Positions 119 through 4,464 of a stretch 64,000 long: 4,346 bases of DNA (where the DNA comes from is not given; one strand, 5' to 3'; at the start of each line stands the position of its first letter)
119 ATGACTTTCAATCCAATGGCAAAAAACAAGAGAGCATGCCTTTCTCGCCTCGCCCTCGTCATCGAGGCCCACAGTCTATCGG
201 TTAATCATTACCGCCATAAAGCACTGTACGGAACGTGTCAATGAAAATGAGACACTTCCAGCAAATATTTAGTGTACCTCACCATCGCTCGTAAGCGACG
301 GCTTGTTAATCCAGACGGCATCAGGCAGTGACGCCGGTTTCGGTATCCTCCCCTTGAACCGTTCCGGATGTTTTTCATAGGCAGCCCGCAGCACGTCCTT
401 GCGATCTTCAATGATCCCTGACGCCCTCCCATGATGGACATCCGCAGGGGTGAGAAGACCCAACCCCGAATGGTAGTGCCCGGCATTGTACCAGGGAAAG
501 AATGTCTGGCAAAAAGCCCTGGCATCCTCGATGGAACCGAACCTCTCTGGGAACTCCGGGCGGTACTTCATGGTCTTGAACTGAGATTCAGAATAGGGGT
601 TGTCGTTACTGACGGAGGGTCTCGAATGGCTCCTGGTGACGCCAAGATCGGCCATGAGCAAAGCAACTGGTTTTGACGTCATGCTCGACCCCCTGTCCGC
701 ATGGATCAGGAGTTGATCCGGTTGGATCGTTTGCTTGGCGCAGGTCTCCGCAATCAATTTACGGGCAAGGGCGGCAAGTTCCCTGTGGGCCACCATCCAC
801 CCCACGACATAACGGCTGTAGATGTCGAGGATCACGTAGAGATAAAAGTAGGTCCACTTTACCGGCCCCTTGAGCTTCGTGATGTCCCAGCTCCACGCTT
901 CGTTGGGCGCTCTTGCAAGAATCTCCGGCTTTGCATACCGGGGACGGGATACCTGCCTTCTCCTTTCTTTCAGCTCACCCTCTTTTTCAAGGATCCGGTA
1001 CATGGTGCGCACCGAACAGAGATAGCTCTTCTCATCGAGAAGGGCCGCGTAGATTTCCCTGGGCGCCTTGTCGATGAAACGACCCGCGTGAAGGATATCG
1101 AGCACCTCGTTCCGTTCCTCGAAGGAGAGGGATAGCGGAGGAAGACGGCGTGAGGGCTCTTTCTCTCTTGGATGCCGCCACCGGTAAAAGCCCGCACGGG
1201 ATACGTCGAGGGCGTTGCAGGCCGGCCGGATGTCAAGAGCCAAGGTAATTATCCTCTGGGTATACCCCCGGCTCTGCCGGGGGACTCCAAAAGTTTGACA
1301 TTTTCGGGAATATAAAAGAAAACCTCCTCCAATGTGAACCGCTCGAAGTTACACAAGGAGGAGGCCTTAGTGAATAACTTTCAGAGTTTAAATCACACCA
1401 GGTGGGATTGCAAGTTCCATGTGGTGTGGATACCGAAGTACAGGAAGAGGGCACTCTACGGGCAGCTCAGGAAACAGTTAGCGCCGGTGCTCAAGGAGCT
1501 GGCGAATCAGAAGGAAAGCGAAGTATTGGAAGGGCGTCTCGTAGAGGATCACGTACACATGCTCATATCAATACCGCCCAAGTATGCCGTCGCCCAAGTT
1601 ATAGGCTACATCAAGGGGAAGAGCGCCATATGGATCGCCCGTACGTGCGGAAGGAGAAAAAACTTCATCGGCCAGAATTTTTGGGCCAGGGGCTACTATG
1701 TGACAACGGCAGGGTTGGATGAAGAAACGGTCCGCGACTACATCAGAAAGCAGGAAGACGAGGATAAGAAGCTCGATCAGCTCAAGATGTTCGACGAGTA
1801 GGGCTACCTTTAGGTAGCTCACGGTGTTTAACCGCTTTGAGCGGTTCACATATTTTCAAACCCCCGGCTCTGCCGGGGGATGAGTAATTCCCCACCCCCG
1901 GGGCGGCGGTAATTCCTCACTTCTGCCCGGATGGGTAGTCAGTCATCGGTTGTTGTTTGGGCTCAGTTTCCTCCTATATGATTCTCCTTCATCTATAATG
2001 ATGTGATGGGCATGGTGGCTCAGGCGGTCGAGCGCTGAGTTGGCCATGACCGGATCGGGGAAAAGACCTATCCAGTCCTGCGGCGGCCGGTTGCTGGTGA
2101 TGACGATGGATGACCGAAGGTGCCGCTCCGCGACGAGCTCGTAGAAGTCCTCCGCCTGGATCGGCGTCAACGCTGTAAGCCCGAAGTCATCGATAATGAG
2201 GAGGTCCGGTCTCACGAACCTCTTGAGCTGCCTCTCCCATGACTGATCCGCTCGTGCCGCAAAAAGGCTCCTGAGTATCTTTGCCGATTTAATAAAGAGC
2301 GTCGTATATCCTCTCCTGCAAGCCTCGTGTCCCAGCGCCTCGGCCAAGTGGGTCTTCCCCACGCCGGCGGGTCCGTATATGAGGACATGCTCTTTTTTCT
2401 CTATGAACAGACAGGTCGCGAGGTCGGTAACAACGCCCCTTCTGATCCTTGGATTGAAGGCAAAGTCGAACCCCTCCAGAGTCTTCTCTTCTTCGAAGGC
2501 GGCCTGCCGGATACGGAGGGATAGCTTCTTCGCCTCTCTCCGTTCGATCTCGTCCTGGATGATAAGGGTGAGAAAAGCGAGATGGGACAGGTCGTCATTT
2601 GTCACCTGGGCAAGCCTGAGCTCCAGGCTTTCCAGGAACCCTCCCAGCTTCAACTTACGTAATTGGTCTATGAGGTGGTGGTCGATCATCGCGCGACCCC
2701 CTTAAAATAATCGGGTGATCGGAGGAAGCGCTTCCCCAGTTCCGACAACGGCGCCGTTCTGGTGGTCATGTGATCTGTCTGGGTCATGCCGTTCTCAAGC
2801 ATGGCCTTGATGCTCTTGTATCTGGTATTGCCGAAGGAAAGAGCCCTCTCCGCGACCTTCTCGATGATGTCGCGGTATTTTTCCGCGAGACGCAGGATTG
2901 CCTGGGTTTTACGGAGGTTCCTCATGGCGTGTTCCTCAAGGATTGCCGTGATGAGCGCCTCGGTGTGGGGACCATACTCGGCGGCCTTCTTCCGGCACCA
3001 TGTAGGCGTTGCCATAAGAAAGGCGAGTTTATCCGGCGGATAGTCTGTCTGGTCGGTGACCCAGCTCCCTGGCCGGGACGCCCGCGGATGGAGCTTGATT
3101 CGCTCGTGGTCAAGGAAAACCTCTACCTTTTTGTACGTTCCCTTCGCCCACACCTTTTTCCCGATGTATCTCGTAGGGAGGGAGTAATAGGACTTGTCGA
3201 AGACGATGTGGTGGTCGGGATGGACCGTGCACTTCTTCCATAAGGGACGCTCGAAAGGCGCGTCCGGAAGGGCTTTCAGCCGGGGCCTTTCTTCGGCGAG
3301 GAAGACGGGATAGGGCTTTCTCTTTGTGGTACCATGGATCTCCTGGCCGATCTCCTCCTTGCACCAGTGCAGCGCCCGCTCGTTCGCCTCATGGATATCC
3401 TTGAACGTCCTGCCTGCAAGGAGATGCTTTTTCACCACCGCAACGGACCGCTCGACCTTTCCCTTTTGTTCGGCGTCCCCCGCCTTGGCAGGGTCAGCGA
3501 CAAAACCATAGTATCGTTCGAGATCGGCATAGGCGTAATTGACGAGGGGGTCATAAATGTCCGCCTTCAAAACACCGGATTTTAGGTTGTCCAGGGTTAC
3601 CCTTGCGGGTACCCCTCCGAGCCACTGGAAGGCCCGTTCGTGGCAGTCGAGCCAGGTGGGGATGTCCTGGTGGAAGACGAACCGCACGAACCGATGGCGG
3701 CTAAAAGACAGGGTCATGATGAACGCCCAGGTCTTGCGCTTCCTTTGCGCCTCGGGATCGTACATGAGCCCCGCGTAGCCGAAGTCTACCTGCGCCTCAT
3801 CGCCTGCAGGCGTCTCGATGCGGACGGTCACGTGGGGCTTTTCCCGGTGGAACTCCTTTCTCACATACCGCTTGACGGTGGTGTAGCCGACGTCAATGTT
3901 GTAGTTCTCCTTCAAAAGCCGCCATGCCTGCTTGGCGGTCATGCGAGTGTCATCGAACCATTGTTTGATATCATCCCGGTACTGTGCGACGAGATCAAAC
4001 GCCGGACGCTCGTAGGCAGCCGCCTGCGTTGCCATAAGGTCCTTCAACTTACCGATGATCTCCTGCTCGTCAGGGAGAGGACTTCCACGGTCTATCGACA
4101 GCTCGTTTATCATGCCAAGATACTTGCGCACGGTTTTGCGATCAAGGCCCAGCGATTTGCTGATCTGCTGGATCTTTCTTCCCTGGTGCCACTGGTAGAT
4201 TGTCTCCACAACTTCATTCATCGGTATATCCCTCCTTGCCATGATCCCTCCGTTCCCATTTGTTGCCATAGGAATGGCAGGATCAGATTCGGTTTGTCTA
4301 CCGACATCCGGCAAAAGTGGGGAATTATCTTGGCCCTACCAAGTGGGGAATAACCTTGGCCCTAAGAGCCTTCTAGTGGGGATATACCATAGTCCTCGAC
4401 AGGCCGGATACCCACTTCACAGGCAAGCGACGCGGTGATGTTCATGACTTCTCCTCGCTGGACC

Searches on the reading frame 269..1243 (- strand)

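Call 22: search_protein_families(library=pfam, proteins=[window:269-1243:-], max_evalue=0.001)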
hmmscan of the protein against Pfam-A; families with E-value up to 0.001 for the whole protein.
window:269-1243:- (324 aa): 2 families
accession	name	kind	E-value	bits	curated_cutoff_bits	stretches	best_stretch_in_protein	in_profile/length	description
PF00665.32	rve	-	8.9e-20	71.3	32.6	1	111-209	2-99/102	Integrase core domain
PF13683.12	rve_3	-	4e-14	52.6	26.5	1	201-266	2-67/67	Integrase core domain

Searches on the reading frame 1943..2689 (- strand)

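Call 22: search_protein_families(library=pfam, proteins=[window:1943-2689:-], max_evalue=0.001)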
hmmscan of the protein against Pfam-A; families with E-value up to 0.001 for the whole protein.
window:1943-2689:- (248 aa): 9 families
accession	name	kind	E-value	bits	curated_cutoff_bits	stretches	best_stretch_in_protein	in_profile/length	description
PF01695.23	IstB_IS21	-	5.1e-62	209.9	24.1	1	9-241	2-233/238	IstB-like ATP binding protein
PF00308.24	Bac_DnaA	-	4.4e-11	43.7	23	1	100-205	35-143/162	Bacterial DnaA ATPAse domain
PF13191.12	AAA_16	-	3.5e-07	31.3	32.6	1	99-185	24-119/167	AAA ATPase domain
PF20720.3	nSTAND3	-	4.3e-07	30.2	27.2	1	96-144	14-62/155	Novel STAND NTPase 3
PF00004.35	AAA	-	1.6e-05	25.8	21.2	1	102-170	1-67/131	ATPase family associated with various cellular activities (AAA)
PF12775.13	AAA_7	-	0.0004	20.4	25.8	1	93-136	27-70/181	P-loop containing dynein motor region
PF25201.1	nSTAND6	-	0.00063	20.2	27.7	1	96-137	15-56/148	Novel STAND NTPase 6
PF25199.1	nSTAND_NTPase5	-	0.00092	19.5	34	0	96-171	38-107/145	Novel STAND NTPase 5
PF13401.12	AAA_22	-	0.00094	19.9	27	0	98-135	4-33/130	AAA domain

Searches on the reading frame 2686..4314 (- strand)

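Call 22: search_protein_families(library=pfam, proteins=[window:2686-4314:-], max_evalue=0.001)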
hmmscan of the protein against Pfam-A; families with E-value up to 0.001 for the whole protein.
window:2686-4314:- (542 aa): 2 families
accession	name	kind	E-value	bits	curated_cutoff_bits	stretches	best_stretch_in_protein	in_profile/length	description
PF22483.2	Mu-transpos_C_2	-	9.3e-18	64.2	27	1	349-421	1-73/73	Mu transposase, C-terminal domain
PF00665.32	rve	-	7.7e-09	36.2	32.6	1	185-279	14-100/102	Integrase core domain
